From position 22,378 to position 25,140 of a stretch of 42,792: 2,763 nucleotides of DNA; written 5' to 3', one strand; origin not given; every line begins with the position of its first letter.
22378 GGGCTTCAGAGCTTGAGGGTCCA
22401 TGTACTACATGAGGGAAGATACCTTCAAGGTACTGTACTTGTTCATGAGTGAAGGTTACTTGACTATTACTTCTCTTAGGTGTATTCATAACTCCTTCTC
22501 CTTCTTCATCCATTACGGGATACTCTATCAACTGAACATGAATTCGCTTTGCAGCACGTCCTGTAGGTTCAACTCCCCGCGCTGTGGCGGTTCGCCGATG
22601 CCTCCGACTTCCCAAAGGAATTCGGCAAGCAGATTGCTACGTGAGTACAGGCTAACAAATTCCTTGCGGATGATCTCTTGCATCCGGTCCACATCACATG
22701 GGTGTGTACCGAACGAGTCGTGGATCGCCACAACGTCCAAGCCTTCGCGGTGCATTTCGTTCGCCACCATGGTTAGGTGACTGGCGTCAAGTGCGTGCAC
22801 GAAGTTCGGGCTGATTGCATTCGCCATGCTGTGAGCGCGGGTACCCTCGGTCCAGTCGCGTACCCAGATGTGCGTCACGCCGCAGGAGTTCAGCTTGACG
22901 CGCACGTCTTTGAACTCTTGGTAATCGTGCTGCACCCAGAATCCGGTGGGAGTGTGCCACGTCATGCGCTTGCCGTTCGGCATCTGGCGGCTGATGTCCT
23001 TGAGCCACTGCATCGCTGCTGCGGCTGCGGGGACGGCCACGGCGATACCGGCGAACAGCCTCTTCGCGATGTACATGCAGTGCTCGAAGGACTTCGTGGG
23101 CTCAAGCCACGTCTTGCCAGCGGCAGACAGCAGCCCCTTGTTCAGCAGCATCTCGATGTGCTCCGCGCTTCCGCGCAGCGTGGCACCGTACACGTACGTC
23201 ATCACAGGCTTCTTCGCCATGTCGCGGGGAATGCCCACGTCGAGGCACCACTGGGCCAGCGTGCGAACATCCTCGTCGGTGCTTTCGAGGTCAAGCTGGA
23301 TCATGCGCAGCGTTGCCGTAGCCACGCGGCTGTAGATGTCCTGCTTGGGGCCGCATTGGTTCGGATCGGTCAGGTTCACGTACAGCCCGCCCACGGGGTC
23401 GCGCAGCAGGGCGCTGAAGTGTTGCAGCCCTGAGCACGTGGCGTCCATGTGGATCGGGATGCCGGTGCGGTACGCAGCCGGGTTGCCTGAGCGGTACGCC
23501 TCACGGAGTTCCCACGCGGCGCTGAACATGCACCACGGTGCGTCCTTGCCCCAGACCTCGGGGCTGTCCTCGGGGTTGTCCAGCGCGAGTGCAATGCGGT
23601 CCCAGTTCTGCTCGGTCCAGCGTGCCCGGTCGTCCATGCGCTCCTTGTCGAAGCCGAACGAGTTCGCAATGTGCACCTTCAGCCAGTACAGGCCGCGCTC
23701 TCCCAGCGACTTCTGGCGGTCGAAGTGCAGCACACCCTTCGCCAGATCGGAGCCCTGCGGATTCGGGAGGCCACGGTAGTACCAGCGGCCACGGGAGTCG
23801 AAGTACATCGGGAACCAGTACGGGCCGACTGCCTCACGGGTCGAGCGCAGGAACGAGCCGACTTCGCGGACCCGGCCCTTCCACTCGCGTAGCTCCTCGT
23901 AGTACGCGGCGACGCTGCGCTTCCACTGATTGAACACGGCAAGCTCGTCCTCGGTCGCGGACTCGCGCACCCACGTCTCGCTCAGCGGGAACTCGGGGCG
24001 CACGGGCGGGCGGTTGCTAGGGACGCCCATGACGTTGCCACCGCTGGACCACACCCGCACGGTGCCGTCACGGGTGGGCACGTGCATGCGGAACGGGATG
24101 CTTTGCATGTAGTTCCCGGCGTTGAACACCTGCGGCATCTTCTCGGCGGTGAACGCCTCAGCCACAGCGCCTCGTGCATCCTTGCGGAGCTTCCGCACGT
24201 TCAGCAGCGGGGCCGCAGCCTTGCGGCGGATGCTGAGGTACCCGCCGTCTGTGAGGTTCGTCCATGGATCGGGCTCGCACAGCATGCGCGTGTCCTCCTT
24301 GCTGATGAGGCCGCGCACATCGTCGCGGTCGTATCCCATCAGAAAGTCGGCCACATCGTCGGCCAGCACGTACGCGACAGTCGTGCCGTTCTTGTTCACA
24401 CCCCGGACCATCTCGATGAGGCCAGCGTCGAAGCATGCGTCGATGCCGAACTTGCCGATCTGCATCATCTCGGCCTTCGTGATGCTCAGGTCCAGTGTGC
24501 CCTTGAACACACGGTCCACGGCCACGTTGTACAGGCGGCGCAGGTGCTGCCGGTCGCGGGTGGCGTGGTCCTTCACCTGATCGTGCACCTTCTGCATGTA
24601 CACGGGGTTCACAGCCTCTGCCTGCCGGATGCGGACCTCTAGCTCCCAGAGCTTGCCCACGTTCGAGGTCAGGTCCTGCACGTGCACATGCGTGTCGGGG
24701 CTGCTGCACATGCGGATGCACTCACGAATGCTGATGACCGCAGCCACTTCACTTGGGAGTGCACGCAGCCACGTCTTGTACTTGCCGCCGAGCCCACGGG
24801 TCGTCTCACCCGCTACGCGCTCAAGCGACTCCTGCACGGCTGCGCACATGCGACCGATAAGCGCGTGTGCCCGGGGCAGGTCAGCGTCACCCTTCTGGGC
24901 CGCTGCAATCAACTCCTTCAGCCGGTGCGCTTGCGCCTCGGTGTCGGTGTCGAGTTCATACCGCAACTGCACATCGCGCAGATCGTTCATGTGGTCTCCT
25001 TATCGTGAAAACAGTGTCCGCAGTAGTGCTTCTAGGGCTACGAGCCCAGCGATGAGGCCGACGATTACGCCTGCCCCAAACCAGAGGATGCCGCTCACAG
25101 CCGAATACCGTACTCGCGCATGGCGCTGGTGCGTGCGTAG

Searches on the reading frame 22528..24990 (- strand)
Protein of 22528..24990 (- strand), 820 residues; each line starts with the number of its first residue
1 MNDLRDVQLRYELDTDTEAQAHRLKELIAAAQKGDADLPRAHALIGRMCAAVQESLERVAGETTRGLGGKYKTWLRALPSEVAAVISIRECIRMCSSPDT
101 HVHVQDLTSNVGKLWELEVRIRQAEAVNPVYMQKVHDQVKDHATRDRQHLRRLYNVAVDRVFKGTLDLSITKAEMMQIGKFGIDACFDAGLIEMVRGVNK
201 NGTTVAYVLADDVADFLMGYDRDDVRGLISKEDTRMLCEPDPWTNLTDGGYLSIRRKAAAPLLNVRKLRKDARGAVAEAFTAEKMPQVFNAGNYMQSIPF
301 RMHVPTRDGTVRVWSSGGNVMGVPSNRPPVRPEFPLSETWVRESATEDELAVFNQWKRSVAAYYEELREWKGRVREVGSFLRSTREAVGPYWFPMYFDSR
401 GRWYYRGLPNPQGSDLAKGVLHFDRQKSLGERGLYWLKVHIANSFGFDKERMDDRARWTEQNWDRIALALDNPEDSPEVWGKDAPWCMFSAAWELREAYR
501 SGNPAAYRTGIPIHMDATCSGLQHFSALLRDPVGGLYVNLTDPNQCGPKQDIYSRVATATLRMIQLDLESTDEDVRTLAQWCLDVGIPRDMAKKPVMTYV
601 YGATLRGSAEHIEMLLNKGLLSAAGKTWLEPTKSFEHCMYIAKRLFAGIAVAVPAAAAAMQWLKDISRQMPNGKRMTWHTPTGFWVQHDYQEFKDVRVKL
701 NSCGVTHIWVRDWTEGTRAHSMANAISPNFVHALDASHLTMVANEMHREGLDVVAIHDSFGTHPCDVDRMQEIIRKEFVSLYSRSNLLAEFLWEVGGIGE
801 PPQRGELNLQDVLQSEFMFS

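Call 11: search_dna_similar(query=window:22528-24990:-, collection=phages, mode=protein, max_rows=40)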
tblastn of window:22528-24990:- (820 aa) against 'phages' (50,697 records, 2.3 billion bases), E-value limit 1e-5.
Records with a match: 2841; places in all: 2882; records where one place covers at least 80% of the query: 2241.
Best place of each record, by identity: 60-80% 2; <60% 2839.
By first word of the organism name: Klebsiella 717; Escherichia 367; Pseudomonas 337; Acinetobacter 170; Vibrio 150; Salmonella 124; Pectobacterium 98; Yersinia 92; Xanthomonas 56; Ralstonia 55; and 78 more.
By host as written in the record: - 388; Klebsiella pneumoniae 388; Escherichia coli 126; Acinetobacter baumannii 61; Pseudomonas putida KT2440 and Paw85 53; Pseudomonas aeruginosa 44; Yersinia pestis 38; Pectobacterium atrosepticum DSM18077 35; and 725 more.
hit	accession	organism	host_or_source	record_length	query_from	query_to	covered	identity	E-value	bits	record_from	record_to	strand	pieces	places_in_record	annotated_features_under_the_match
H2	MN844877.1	Sphaerotilus phage vB_SnaP-R1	Sphaerotilus natans DSM 6575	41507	1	820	100%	74.3%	0e+0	1294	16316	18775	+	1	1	DNA-dependent RNA polymerase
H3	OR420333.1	Macromonas phage BK-30P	Macromonas sp. BK-30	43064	1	820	100%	73.0%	0e+0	1280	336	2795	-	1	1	record has no annotation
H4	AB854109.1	Ralstonia phage RSB3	Ralstonia solanacearum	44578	5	819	99%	54.0%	0e+0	868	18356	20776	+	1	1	putative phage RNA polymerase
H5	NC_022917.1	Ralstonia phage RSB3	Ralstonia solanacearum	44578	5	819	99%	54.0%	0e+0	868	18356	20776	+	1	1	RNA polymerase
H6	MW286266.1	Pseudomonas phage Bertil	Pseudomonas syringae GAW0113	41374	5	819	99%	53.2%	0e+0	875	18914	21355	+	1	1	RNA polymerase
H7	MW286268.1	Pseudomonas phage Strit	Pseudomonas syringae GAW0113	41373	5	819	99%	53.2%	0e+0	875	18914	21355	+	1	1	RNA polymerase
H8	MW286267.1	Pseudomonas phage Misse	Pseudomonas syringae GAW0113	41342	5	819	99%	53.1%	0e+0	872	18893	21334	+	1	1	RNA polymerase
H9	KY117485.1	Ralstonia phage phiAp1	Ralstonia solanacearum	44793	6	819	99%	52.5%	0e+0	872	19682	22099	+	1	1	RNA polymerase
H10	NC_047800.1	Ralstonia phage phiAp1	Ralstonia solanacearum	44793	6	819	99%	52.5%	0e+0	872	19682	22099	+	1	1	RNA polymerase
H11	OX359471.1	Variovorax phage VAC_51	-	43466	5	820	100%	52.3%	0e+0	850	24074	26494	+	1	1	RNA polymerase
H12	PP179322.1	Pseudomonas phage Draal01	Pseudomonas syringae CC0094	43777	1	819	100%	51.1%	2e-118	874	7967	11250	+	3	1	RNA polymerase (x2) | putative RNA polymerase | hypothetical protein (x2)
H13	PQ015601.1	Pseudomonas phage MKPT02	Pseudomonas tolaasii KACC 15624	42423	1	819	100%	50.9%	0e+0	844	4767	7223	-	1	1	RNA polymerase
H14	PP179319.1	Pseudomonas phage Draal03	Pseudomonas syringae CC0094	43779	1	819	100%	50.5%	0e+0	842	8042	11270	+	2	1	RNA polymerase (x2) | hypothetical protein (x2)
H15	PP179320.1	Pseudomonas phage Drael01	Pseudomonas syringae CC0094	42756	1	819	100%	50.5%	0e+0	842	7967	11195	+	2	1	RNA polymerase (x2) | hypothetical protein (x2)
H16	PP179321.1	Pseudomonas phage Draal02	Pseudomonas syringae CC0094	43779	1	819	100%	50.5%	0e+0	842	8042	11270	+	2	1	RNA polymerase (x2) | hypothetical protein (x2)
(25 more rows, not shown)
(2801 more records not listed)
